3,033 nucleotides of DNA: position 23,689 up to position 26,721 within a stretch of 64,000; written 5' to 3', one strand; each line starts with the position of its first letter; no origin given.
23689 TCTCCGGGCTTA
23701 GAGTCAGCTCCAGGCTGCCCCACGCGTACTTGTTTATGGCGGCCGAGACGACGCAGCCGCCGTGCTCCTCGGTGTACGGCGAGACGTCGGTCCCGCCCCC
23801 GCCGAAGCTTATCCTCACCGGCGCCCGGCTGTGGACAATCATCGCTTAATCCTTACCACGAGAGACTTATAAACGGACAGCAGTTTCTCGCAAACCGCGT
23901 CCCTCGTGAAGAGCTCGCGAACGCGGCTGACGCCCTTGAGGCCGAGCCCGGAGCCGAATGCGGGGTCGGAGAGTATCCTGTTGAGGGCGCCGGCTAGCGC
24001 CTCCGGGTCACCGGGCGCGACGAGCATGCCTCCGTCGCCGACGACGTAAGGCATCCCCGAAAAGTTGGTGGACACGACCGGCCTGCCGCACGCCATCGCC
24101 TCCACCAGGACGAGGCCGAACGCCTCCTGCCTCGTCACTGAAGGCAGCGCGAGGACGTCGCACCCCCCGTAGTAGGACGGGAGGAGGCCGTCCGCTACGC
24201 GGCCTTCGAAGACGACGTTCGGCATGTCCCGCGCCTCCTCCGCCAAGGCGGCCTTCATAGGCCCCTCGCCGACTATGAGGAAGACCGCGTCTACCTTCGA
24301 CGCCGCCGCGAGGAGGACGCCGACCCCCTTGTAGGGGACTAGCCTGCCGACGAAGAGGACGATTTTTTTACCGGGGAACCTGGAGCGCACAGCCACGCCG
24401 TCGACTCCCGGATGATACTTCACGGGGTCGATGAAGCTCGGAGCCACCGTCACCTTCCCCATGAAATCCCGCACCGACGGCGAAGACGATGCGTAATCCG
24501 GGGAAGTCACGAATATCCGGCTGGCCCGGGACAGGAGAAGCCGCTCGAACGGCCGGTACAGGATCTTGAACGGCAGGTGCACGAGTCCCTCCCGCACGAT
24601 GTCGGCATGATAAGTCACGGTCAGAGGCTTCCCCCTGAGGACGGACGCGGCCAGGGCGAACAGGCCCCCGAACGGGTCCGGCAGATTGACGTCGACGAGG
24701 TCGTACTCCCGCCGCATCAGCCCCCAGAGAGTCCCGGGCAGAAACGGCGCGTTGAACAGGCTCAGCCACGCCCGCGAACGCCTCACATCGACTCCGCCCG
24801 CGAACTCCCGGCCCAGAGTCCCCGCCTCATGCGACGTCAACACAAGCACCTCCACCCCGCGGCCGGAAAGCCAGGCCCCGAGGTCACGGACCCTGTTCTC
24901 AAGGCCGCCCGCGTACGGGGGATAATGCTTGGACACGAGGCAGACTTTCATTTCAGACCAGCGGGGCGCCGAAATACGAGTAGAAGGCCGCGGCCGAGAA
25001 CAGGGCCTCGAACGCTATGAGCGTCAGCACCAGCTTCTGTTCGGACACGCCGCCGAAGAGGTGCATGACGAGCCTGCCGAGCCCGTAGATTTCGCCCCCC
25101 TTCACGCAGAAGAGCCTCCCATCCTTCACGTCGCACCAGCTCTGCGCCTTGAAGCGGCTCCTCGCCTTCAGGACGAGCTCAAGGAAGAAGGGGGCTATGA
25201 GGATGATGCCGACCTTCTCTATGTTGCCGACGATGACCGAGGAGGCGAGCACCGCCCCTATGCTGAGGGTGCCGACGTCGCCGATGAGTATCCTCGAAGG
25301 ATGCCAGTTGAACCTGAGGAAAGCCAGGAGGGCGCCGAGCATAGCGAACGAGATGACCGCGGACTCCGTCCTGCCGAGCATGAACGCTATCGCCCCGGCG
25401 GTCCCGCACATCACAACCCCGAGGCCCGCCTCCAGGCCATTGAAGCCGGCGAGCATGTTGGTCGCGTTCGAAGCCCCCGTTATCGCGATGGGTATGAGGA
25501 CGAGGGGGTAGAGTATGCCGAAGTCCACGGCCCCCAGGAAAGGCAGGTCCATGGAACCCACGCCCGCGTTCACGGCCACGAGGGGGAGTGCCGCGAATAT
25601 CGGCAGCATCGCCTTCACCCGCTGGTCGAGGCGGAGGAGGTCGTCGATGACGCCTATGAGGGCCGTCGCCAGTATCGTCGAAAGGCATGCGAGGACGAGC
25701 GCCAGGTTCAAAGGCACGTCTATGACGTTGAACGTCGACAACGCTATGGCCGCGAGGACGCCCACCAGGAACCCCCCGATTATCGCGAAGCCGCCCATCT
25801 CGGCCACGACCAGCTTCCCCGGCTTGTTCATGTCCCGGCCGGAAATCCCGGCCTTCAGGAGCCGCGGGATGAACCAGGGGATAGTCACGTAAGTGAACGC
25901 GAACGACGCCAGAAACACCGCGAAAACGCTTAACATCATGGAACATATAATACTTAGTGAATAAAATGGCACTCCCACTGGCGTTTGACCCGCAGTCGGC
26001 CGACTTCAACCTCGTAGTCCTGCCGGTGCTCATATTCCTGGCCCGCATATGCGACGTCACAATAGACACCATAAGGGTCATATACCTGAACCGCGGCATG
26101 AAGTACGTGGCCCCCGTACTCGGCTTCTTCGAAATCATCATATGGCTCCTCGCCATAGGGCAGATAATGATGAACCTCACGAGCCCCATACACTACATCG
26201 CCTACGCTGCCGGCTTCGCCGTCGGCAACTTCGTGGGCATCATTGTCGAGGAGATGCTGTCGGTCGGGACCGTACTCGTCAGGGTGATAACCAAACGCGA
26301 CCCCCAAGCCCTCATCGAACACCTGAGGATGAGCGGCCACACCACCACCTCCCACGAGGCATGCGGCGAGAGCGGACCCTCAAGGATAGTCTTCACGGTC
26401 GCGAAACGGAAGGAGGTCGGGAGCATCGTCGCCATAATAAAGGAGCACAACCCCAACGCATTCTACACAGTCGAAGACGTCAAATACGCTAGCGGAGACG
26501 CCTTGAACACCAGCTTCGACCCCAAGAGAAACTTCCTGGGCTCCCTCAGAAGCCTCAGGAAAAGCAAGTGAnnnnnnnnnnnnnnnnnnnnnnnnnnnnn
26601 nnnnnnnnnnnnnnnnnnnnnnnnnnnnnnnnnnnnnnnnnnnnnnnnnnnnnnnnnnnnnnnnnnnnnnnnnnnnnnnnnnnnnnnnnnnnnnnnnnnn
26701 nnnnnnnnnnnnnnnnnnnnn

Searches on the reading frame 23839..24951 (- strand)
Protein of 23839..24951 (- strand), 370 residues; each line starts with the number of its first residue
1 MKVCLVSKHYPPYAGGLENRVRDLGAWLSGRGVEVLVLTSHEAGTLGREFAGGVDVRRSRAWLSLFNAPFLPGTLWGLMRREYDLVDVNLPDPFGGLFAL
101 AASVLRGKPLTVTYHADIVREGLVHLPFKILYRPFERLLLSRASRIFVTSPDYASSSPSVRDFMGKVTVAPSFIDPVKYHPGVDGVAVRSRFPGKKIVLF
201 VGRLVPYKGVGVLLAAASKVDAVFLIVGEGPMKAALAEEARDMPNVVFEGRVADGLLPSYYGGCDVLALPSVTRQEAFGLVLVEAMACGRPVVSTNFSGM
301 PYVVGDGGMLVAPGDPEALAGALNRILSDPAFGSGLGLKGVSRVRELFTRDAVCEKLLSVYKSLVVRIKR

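Call 12: search_protein_families(library=pfam, proteins=[window:23839-24951:-])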
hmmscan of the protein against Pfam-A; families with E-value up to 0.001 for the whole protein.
window:23839-24951:- (370 aa): 6 families
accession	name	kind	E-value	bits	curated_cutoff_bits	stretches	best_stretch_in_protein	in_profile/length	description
PF13692.12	Glyco_trans_1_4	-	2.1e-35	122.5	27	1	196-329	2-142/142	Glycosyl transferases group 1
PF00534.26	Glycos_transf_1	-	2.1e-33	115.7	26.4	1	193-330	13-159/172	Glycosyl transferases group 1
PF13439.12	Glyco_transf_4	-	3.5e-18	66.7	28.5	1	15-176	2-168/170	Glycosyltransferase Family 4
PF13579.12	Glyco_trans_4_4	-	4.1e-18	66.6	29.7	1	15-155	1-140/158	Glycosyl transferase 4-like domain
PF13524.12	Glyco_trans_1_2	-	2.7e-05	24.6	25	1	215-358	7-143/144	Glycosyl transferase-like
PF20706.3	GT4-conflict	-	6e-05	22.6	26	1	174-300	172-316/385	Family 4 Glycosyltransferase in conflict systems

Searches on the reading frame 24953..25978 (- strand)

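Call 12: search_protein_families(library=pfam, proteins=[window:24953-25978:-])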
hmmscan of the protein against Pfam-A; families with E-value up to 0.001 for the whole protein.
window:24953-25978:- (341 aa): 1 family
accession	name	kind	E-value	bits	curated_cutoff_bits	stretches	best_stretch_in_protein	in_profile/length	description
PF00953.26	Glycos_transf_4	-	2.3e-37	128.9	27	1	96-251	2-159/160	Glycosyl transferase family 4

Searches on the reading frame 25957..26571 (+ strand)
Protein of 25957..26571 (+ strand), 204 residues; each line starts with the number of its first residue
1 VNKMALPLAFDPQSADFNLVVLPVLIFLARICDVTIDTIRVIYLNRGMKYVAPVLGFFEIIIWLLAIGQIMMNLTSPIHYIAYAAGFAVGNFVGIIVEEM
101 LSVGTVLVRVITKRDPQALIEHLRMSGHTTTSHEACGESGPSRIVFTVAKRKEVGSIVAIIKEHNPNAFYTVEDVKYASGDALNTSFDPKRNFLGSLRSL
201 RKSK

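Call 11: find_encoding_contigs(protein=window:25957-26571:+, flank=3000, max_places=10)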
Protein window:25957-26571:+ (204 aa): no gene with exactly this product is on record in the collection.

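Call 12: search_protein_families(library=pfam, proteins=[window:25957-26571:+])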
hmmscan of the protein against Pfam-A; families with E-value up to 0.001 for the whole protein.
window:25957-26571:+ (204 aa): 2 families
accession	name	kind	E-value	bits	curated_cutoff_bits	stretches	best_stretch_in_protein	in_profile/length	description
PF18955.5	DUF5698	-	5.7e-23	81.6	27.5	1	38-95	1-58/58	Domain of unknown function (DUF5698)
PF10035.14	DUF2179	-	3.2e-11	43.3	22.8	1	130-180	3-55/55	Uncharacterized protein conserved in bacteria (DUF2179)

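Call 13: find_homologous_proteins(query=window:25957-26571:+, max_evalue=1e-10)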
Query window:25957-26571:+ (204 aa): 2936 proteins with E <= 1e-10 among 3149 candidates; the best 120 are listed.
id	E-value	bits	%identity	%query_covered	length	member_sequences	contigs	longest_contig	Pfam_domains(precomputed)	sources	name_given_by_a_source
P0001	1.9e-126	437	100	99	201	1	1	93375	PF18955.6,PF10035.15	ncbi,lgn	-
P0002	6.9e-105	367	84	99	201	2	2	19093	PF18955.6,PF10035.15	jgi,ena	-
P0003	4.0e-82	293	78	80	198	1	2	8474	PF18955.6,PF10035.15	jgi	jgi:uncharacterized protein YebE (UPF0316 family)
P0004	6.9e-73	263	64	94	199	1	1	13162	PF18955.6,PF10035.15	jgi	jgi:uncharacterized protein YebE (UPF0316 family)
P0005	1.9e-72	261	65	86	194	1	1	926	PF18955.6,PF10035.15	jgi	jgi:uncharacterized protein YebE (UPF0316 family)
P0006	3.1e-72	261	64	94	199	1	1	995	PF18955.6,PF10035.15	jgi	jgi:uncharacterized protein YebE (UPF0316 family)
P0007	8.8e-72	259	64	94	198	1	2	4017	PF18955.6,PF10035.15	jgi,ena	-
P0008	1.1e-71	259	65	87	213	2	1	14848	PF18955.6,PF10035.15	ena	-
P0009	3.8e-71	257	63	94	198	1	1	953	PF18955.6,PF10035.15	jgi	jgi:uncharacterized protein YebE (UPF0316 family)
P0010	6.1e-71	256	61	94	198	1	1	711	PF18955.6,PF10035.15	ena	-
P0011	6.3e-71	256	63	92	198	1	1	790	PF18955.6,PF10035.15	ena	-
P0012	2.7e-70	254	61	94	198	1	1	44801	PF18955.6,PF10035.15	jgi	jgi:uncharacterized protein YebE (UPF0316 family)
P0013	4.4e-70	254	63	91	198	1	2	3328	PF18955.6,PF10035.15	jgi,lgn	jgi:uncharacterized protein YebE (UPF0316 family)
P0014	5.4e-70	253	62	92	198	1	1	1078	PF18955.6,PF10035.15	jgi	jgi:uncharacterized protein YebE (UPF0316 family)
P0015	6.8e-67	243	59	93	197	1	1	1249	PF18955.6,PF10035.15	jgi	jgi:uncharacterized protein YebE (UPF0316 family)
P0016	3.3e-66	241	57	94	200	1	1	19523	PF18955.6,PF10035.15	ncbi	ncbi:MAG: DUF2179 domain-containing protein [Candidatus Altiarchaeota archaeon]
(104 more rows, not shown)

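Call 14: find_encoding_contigs(protein=P0001, flank=3000, max_places=4)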
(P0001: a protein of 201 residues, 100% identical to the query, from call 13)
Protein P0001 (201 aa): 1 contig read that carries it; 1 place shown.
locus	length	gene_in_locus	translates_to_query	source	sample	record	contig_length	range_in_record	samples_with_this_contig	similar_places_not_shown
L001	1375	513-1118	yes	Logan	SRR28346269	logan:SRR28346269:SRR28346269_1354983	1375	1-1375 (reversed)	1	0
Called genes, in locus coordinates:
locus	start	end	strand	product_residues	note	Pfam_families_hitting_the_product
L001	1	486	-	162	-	?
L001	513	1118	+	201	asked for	PF18955:DUF5698, PF10035:DUF2179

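Call 15: find_encoding_contigs(protein=P0002, flank=4000, max_places=4)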
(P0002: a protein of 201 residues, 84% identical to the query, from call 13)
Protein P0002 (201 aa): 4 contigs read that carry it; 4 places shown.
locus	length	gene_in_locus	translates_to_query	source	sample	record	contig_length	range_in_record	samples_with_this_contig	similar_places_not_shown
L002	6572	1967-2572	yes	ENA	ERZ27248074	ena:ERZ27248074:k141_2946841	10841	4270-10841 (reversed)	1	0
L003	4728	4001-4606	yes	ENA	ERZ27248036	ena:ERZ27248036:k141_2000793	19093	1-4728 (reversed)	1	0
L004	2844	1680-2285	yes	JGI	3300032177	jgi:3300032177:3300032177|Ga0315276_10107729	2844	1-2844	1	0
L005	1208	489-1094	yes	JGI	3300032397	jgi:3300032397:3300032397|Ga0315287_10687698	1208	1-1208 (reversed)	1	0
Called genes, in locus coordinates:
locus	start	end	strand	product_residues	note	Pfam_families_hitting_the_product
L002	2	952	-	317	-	?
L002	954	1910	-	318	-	PF00953:Glycos_transf_4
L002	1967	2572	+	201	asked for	PF18955:DUF5698, PF10035:DUF2179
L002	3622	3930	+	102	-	-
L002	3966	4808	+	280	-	PF01972:SDH_protease (weak), PF25145:NfeD1b_N (weak), PF01343:Peptidase_S49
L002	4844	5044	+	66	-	PF00833:Ribosomal_S17e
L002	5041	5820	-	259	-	PF12705:PDDEXK_1, PF01930:Cas_Cas4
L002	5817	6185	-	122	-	PF13742:tRNA_anti_2 (weak), PF01336:tRNA_anti-codon (weak)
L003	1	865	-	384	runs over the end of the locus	PF13439:Glyco_transf_4, PF13579:Glyco_trans_4_4, PF00534:Glycos_transf_1, PF13692:Glyco_trans_1_4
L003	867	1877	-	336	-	PF00288:GHMP_kinases_N, PF08544:GHMP_kinases_C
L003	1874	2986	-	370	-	PF13439:Glyco_transf_4, PF13579:Glyco_trans_4_4, PF20706:GT4-conflict (faint), PF00534:Glycos_transf_1, PF13692:Glyco_trans_1_4, PF13524:Glyco_trans_1_2 (faint)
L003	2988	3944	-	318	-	PF00953:Glycos_transf_4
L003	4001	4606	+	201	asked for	PF18955:DUF5698, PF10035:DUF2179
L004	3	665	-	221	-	?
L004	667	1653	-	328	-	PF00953:Glycos_transf_4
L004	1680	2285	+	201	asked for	PF18955:DUF5698, PF10035:DUF2179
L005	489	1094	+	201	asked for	PF18955:DUF5698, PF10035:DUF2179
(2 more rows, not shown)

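Call 16: find_encoding_contigs(protein=P0003, flank=4000, max_places=4)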
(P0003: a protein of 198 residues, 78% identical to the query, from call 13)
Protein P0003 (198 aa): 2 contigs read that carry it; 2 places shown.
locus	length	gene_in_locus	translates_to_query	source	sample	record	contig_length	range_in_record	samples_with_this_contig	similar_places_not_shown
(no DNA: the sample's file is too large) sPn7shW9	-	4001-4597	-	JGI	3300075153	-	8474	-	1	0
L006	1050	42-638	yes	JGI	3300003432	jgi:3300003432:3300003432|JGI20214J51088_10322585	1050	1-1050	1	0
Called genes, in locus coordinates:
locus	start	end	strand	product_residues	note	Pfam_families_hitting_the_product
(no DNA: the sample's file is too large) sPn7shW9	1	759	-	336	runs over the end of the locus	PF00288:GHMP_kinases_N, PF08544:GHMP_kinases_C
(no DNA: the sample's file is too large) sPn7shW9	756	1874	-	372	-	PF13439:Glyco_transf_4, PF13579:Glyco_trans_4_4, PF20706:GT4-conflict (weak), PF00534:Glycos_transf_1, PF13692:Glyco_trans_1_4, PF13524:Glyco_trans_1_2 (weak)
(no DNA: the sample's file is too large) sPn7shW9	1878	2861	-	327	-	PF00953:Glycos_transf_4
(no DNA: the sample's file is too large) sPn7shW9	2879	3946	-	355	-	-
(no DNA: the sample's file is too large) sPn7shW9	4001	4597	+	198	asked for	PF18955:DUF5698, PF10035:DUF2179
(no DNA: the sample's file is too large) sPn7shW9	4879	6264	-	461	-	-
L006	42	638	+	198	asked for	PF18955:DUF5698, PF10035:DUF2179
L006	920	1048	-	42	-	?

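Call 23: list_cluster_members(proteins=[P0001, P0002, P0004, P0012])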
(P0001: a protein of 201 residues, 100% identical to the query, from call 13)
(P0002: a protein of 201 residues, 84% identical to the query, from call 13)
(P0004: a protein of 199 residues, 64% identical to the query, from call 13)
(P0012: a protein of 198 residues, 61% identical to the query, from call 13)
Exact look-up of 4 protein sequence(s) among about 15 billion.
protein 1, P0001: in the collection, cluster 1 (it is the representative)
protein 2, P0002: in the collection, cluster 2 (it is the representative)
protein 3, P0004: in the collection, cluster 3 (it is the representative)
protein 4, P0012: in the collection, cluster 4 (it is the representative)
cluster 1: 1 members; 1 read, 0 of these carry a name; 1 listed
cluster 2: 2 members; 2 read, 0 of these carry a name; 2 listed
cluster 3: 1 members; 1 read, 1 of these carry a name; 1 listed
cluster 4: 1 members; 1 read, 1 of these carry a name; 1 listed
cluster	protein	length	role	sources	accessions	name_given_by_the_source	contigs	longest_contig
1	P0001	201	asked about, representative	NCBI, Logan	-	-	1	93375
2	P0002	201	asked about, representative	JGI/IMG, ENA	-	-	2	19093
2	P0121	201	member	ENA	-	-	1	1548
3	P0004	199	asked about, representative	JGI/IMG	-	uncharacterized protein YebE (UPF0316 family)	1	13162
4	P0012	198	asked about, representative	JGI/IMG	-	uncharacterized protein YebE (UPF0316 family)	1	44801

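Call 31: find_encoding_contigs(protein=P0004, flank=2500, max_places=3)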
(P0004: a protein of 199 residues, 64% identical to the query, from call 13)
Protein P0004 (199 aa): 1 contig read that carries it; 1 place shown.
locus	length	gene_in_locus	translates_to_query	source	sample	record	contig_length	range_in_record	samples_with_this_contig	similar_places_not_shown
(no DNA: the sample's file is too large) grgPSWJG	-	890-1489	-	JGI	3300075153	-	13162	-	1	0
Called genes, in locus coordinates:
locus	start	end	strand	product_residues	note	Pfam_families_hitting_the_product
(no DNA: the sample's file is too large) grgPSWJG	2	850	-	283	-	?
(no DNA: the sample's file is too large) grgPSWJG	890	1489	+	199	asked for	PF18955:DUF5698, PF10035:DUF2179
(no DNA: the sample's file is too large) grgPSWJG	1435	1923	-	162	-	-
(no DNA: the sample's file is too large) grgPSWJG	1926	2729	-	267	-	-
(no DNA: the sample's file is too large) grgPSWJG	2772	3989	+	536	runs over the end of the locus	PF02366:PMT (weak), PF13231:PMT_2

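Call 32: find_encoding_contigs(protein=P0008, flank=2500, max_places=3)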
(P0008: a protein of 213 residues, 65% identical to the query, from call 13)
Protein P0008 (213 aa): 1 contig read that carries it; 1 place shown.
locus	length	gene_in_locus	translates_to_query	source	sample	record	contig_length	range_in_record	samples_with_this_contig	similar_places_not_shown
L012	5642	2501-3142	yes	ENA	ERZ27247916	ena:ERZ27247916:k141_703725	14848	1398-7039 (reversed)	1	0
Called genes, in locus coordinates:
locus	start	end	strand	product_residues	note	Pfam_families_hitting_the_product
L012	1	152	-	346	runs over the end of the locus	PF00288:GHMP_kinases_N, PF08544:GHMP_kinases_C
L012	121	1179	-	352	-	PF13439:Glyco_transf_4, PF13579:Glyco_trans_4_4, PF20706:GT4-conflict (faint), PF00534:Glycos_transf_1, PF13692:Glyco_trans_1_4, PF13524:Glyco_trans_1_2 (weak)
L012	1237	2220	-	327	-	PF00953:Glycos_transf_4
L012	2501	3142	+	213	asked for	PF18955:DUF5698, PF10035:DUF2179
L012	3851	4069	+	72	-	-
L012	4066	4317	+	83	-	PF05016:ParE_toxin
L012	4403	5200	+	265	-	PF01972:SDH_protease (weak), PF25145:NfeD1b_N (weak), PF01343:Peptidase_S49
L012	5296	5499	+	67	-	PF00833:Ribosomal_S17e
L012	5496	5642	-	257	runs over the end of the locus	PF06023:Csa1, PF12705:PDDEXK_1, PF01930:Cas_Cas4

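Call 33: find_encoding_contigs(protein=P0012, flank=2500, max_places=3)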
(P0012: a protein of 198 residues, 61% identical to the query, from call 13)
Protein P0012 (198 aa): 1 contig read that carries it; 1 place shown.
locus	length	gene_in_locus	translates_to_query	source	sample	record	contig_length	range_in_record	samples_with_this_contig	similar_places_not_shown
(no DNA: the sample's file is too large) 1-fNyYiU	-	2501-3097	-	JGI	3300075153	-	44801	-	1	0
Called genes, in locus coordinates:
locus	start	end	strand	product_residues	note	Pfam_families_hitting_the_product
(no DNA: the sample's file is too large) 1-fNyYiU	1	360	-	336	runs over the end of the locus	PF00288:GHMP_kinases_N, PF08544:GHMP_kinases_C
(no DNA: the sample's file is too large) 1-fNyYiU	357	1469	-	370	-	PF13439:Glyco_transf_4, PF13579:Glyco_trans_4_4, PF20706:GT4-conflict, PF00534:Glycos_transf_1, PF13692:Glyco_trans_1_4, PF13524:Glyco_trans_1_2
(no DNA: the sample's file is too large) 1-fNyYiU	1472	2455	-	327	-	PF00953:Glycos_transf_4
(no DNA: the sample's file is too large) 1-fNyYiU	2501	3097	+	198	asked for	PF18955:DUF5698, PF10035:DUF2179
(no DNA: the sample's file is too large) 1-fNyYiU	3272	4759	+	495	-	PF05763:DUF835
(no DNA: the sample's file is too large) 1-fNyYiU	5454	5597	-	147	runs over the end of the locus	-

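Call 44: find_encoding_contigs(protein=P0007, flank=2500, max_places=3)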
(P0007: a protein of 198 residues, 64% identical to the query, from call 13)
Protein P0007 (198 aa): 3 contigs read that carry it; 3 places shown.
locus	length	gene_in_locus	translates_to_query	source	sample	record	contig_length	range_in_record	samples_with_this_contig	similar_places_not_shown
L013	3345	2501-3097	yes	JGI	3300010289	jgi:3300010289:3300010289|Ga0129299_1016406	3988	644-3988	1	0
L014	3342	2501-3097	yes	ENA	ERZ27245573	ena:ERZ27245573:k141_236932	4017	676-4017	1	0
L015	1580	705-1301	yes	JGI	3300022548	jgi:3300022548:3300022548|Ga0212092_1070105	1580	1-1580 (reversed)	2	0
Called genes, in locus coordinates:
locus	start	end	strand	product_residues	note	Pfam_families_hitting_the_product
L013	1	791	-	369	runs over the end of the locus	PF13439:Glyco_transf_4, PF13579:Glyco_trans_4_4, PF00534:Glycos_transf_1, PF13692:Glyco_trans_1_4, PF13524:Glyco_trans_1_2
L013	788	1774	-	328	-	PF00953:Glycos_transf_4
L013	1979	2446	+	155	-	PF01797:Y1_Tnp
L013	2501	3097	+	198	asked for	PF18955:DUF5698, PF10035:DUF2179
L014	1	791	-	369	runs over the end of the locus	PF13439:Glyco_transf_4, PF13579:Glyco_trans_4_4, PF00534:Glycos_transf_1, PF13692:Glyco_trans_1_4, PF13524:Glyco_trans_1_2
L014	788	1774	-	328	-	PF00953:Glycos_transf_4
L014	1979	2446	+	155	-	PF01797:Y1_Tnp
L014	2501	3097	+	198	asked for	PF18955:DUF5698, PF10035:DUF2179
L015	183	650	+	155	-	PF01797:Y1_Tnp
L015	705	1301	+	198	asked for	PF18955:DUF5698, PF10035:DUF2179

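Call 45: find_encoding_contigs(protein=P0013, flank=2500, max_places=3)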
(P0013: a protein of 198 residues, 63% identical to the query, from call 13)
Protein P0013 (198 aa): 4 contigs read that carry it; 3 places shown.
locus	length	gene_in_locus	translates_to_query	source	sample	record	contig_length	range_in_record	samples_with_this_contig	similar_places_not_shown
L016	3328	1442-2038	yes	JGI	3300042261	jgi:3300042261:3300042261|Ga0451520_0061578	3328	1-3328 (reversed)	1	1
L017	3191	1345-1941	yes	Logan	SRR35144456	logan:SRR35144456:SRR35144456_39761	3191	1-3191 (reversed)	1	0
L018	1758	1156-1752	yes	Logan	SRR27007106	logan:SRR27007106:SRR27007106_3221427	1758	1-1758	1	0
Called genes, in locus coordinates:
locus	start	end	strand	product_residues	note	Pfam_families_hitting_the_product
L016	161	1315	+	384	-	-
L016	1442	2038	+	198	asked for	PF18955:DUF5698, PF10035:DUF2179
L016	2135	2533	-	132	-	PF10000:ACT_3, PF13840:ACT_7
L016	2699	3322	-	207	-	-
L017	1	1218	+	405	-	?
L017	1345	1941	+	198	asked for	PF18955:DUF5698, PF10035:DUF2179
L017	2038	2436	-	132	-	PF10000:ACT_3, PF13840:ACT_7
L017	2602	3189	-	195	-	?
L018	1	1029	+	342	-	?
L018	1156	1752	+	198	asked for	PF18955:DUF5698, PF10035:DUF2179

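Call 56: find_encoding_contigs(protein=P0015, flank=2000, max_places=3)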
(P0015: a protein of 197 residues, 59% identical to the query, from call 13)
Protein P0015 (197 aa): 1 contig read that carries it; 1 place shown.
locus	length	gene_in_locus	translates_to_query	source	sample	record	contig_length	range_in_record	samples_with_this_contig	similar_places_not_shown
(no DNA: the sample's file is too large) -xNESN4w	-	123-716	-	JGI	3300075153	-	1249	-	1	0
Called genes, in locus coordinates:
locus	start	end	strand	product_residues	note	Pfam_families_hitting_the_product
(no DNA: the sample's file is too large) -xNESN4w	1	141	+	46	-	?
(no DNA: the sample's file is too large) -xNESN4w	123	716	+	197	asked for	PF18955:DUF5698, PF10035:DUF2179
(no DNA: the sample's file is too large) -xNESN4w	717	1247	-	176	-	?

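Call 57: find_encoding_contigs(protein=P0014, flank=2000, max_places=3)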
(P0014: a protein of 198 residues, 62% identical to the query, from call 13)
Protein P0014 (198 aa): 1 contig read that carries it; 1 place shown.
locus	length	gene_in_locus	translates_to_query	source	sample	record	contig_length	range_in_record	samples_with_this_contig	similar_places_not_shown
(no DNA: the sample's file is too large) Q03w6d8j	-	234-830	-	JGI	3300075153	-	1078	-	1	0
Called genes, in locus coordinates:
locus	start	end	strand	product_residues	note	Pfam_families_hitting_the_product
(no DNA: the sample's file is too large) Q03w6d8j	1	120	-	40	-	?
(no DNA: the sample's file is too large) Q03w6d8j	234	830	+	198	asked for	PF18955:DUF5698, PF10035:DUF2179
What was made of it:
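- Tried and rejected: Several relatives' contigs come from one very large JGI sample (3300075153) and returned no DNA (calls 16, 31, 33, 56, 57).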

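Call 87: find_encoding_contigs(protein=P0016, flank=2500, max_places=3)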
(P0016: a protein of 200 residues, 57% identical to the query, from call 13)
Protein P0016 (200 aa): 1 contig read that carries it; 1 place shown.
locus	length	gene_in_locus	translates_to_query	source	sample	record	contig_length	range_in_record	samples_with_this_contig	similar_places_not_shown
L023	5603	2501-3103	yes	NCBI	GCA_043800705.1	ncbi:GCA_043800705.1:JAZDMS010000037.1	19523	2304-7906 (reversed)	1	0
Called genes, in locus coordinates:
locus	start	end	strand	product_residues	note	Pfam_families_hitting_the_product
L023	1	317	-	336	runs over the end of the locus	PF00288:GHMP_kinases_N, PF08544:GHMP_kinases_C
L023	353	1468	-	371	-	PF20706:GT4-conflict (faint), PF13439:Glyco_transf_4, PF13579:Glyco_trans_4_4, PF00534:Glycos_transf_1, PF13692:Glyco_trans_1_4, PF13524:Glyco_trans_1_2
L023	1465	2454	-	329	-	PF00953:Glycos_transf_4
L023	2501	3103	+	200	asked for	PF18955:DUF5698, PF10035:DUF2179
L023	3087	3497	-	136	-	-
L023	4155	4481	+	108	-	-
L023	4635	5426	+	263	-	PF25145:NfeD1b_N (weak), PF01343:Peptidase_S49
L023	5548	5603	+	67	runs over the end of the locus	PF00833:Ribosomal_S17e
